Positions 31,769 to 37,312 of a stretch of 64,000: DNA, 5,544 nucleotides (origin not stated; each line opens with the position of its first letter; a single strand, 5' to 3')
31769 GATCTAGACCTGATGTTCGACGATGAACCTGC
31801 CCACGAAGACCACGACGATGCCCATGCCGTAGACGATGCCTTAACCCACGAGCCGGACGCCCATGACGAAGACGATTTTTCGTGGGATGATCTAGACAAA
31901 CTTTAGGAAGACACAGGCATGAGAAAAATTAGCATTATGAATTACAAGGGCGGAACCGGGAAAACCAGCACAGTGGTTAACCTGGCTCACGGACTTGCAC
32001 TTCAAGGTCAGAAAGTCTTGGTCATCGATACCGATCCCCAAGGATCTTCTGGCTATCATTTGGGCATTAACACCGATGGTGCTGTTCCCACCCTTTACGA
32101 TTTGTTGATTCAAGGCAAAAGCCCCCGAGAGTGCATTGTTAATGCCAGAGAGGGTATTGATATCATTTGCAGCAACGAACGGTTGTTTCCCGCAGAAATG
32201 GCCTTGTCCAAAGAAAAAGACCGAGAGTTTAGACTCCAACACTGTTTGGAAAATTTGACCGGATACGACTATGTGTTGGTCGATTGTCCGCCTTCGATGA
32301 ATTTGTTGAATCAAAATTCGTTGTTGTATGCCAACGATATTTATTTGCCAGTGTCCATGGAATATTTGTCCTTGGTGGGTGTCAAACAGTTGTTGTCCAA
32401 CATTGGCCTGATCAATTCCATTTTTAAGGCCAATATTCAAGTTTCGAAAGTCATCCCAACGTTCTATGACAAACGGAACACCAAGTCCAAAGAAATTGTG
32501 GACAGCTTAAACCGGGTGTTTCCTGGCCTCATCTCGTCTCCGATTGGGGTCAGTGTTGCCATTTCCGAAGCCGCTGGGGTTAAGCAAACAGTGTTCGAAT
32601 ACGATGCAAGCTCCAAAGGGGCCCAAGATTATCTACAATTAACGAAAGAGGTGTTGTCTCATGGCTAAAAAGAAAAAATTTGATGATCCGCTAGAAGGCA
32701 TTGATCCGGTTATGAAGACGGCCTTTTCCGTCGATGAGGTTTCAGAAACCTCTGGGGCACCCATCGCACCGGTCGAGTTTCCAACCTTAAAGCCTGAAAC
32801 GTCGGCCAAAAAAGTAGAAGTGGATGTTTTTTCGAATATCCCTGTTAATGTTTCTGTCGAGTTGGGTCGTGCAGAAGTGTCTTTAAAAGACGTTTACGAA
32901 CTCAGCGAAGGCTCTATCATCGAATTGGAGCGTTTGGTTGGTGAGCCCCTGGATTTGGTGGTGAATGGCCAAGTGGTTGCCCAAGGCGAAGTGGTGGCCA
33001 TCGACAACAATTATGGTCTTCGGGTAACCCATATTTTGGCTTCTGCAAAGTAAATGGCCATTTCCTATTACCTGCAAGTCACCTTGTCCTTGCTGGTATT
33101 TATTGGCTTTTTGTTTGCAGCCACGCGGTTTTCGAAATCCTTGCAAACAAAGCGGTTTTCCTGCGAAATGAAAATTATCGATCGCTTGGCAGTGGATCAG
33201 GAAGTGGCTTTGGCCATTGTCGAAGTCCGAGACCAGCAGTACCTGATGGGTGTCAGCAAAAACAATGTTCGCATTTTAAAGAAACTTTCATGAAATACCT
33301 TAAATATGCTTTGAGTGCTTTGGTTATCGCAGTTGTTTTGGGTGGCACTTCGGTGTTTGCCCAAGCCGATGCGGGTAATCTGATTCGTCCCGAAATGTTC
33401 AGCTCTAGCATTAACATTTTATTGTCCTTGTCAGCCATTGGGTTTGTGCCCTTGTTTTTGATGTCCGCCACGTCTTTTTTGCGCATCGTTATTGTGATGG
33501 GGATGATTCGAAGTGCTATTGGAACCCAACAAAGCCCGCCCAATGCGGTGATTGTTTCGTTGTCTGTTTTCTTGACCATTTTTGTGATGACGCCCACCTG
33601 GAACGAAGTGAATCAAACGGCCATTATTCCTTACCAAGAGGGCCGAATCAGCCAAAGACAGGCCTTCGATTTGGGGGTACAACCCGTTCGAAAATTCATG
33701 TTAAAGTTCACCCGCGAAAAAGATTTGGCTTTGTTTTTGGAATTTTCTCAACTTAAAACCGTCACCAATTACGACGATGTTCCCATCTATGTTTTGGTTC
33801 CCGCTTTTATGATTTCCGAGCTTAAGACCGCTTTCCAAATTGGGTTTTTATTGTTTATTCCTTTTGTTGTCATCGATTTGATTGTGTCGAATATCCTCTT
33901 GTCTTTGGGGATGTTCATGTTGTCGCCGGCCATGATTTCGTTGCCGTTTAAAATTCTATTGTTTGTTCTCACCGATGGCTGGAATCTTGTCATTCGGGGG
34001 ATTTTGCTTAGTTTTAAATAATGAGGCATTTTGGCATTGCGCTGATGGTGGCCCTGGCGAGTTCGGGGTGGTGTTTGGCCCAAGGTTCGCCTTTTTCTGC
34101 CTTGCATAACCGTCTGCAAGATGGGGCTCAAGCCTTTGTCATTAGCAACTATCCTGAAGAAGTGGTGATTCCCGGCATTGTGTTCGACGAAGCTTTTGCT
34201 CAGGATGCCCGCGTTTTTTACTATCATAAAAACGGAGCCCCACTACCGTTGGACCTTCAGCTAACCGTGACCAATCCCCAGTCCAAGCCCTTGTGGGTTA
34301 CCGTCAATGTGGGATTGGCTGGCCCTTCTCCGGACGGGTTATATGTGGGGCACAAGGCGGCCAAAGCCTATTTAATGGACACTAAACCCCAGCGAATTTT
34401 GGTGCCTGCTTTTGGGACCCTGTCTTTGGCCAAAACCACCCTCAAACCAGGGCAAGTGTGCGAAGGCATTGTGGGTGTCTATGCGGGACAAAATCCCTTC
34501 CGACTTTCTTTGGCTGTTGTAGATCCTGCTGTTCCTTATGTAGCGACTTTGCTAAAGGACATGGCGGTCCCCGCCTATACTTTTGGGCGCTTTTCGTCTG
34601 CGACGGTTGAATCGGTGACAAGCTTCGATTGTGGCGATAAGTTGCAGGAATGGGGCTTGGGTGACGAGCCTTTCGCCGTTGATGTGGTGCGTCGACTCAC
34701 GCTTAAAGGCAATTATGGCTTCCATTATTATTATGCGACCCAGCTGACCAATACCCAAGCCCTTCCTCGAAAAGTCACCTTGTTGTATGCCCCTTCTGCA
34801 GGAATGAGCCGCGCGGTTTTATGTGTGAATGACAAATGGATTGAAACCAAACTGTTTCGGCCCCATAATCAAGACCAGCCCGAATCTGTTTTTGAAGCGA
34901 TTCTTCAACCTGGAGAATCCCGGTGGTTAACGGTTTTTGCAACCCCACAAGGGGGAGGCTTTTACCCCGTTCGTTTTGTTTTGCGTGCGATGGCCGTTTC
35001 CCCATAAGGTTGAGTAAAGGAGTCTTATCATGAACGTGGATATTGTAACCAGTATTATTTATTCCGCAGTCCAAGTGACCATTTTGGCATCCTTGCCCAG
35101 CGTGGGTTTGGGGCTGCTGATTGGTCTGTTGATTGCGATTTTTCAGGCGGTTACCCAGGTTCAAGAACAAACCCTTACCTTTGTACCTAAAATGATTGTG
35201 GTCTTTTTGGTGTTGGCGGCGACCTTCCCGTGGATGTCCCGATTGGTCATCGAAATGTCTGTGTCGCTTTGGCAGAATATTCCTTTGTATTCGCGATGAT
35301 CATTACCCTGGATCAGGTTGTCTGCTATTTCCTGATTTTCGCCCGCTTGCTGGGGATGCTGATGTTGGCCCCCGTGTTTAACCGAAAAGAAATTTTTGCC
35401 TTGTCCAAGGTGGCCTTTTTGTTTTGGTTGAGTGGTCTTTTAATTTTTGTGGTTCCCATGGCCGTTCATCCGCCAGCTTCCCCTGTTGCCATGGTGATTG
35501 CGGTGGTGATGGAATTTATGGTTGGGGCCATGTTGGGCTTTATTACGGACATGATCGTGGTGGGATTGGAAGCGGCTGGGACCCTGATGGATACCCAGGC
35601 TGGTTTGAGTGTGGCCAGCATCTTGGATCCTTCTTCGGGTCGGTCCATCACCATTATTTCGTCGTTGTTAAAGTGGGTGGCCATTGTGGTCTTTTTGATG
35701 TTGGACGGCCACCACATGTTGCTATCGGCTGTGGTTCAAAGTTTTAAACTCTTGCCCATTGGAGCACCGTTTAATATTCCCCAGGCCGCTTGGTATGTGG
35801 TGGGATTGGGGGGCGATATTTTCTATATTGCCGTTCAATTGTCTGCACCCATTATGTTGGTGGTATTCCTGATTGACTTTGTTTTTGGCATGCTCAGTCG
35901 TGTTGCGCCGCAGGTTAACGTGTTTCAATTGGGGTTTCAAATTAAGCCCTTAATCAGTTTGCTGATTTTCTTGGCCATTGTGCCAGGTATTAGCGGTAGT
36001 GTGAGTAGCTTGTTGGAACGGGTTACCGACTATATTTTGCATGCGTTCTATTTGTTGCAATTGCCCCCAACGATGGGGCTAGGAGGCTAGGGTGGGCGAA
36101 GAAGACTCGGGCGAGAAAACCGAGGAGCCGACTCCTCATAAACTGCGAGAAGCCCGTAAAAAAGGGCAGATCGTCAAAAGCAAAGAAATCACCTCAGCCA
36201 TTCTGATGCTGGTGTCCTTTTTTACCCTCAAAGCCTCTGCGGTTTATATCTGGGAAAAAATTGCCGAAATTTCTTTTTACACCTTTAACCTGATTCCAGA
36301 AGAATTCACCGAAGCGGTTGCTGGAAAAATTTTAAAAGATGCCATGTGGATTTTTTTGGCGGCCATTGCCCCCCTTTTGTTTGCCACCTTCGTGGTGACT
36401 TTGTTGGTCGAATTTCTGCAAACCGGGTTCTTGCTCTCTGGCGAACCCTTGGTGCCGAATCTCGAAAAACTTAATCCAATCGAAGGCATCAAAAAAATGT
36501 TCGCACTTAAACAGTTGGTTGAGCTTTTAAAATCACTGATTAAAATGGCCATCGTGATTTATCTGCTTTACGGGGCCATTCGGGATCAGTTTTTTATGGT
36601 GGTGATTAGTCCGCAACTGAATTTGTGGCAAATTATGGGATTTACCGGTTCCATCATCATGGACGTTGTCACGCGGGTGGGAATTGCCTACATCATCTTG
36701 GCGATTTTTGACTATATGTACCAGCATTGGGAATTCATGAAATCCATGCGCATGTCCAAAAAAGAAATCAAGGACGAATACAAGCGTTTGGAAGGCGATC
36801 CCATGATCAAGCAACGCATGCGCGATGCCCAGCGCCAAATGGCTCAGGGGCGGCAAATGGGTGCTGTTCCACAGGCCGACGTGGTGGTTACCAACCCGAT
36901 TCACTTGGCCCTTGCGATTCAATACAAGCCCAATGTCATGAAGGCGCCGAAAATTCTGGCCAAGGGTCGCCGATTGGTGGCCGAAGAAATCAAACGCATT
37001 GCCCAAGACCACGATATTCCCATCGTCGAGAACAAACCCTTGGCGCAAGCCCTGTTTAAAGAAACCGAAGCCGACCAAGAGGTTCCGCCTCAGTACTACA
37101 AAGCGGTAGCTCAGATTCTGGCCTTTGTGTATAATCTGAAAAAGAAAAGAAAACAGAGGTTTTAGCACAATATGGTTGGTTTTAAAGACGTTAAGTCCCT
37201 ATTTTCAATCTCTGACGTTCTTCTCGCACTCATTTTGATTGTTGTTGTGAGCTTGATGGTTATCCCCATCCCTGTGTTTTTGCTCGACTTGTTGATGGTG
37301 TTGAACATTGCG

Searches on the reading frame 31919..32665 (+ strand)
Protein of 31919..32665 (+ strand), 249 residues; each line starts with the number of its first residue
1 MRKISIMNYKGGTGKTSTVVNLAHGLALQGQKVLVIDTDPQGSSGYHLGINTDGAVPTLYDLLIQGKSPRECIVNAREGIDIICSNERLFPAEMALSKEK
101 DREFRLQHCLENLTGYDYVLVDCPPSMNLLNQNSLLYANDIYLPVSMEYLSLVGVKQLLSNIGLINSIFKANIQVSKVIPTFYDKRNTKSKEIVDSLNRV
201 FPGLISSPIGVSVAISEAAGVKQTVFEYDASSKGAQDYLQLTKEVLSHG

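Call 14: search_protein_families(library=pfam, proteins=[window:31919-32665:+], max_evalue=0.001)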
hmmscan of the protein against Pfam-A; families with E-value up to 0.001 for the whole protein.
window:31919-32665:+ (249 aa): 7 families
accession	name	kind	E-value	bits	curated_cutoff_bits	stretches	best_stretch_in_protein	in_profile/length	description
PF13614.12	AAA_31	-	1.3e-46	159.2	27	1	1-174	1-176/177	AAA domain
PF01656.29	CbiA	-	2.6e-17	63.4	25.4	1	4-221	1-121/125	CobQ/CobB/MinD/ParA nucleotide binding domain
PF00142.24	Fer4_NifH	-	7e-11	42.5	25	1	9-45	7-43/271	4Fe-4S iron sulfur cluster binding proteins, NifH/frxC family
PF06564.18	CBP_BcsQ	-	2.3e-08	34.3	21.3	1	1-137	1-137/234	Cellulose biosynthesis protein BcsQ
PF09140.17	MipZ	-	1.3e-07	31.6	20.7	1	4-41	3-40/262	ATPase MipZ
PF10609.15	ParA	-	4.2e-07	30.1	27.1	1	2-48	4-50/246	NUBPL iron-transfer P-loop NTPase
PF02374.21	ArsA_ATPase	-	3.1e-05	23.8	24.3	1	6-41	5-40/305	Anion-transporting ATPase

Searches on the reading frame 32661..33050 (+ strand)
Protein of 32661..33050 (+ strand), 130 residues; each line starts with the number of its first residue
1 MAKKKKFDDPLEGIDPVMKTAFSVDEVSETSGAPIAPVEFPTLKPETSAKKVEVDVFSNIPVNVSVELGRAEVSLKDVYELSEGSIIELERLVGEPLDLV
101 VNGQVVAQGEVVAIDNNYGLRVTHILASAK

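Call 14: search_protein_families(library=pfam, proteins=[window:32661-33050:+], max_evalue=0.001)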
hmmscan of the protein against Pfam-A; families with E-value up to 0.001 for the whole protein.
window:32661-33050:+ (130 aa): 1 family
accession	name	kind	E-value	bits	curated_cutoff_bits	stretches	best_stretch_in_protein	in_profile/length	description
PF01052.25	FliMN_C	-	1.8e-24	85.9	23.8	1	58-126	4-72/73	Type III flagellar switch regulator (C-ring) FliN C-term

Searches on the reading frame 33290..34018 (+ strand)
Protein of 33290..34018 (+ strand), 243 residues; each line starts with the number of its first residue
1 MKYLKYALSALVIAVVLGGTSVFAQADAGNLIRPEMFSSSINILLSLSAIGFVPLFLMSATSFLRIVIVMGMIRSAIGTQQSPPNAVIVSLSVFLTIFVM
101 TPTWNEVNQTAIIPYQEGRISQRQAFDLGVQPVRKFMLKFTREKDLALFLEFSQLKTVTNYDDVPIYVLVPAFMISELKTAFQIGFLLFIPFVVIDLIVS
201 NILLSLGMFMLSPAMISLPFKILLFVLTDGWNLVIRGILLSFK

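Call 14: search_protein_families(library=pfam, proteins=[window:33290-34018:+], max_evalue=0.001)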
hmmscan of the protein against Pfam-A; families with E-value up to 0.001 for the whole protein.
window:33290-34018:+ (243 aa): 1 family
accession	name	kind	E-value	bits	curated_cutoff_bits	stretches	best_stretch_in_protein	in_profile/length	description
PF00813.25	FliP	-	1.9e-75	253.4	26.9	1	47-237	2-190/191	FliP family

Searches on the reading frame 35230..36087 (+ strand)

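Call 14: search_protein_families(library=pfam, proteins=[window:35230-36087:+], max_evalue=0.001)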
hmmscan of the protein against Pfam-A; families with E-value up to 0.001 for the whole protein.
window:35230-36087:+ (286 aa): 1 family
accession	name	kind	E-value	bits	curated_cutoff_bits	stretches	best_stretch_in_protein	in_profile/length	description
PF01311.25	Bac_export_1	-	5.5e-59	200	27.8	1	31-263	2-228/230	Bacterial export proteins, family 1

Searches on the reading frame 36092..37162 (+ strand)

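Call 14: search_protein_families(library=pfam, proteins=[window:36092-37162:+], max_evalue=0.001)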
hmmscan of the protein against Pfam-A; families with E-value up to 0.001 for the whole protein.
window:36092-37162:+ (357 aa): 1 family
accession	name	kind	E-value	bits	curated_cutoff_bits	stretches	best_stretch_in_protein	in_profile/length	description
PF01312.24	Bac_export_2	-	1.6e-121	406.1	24.4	1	7-346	1-335/335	FlhB HrpN YscU SpaS Family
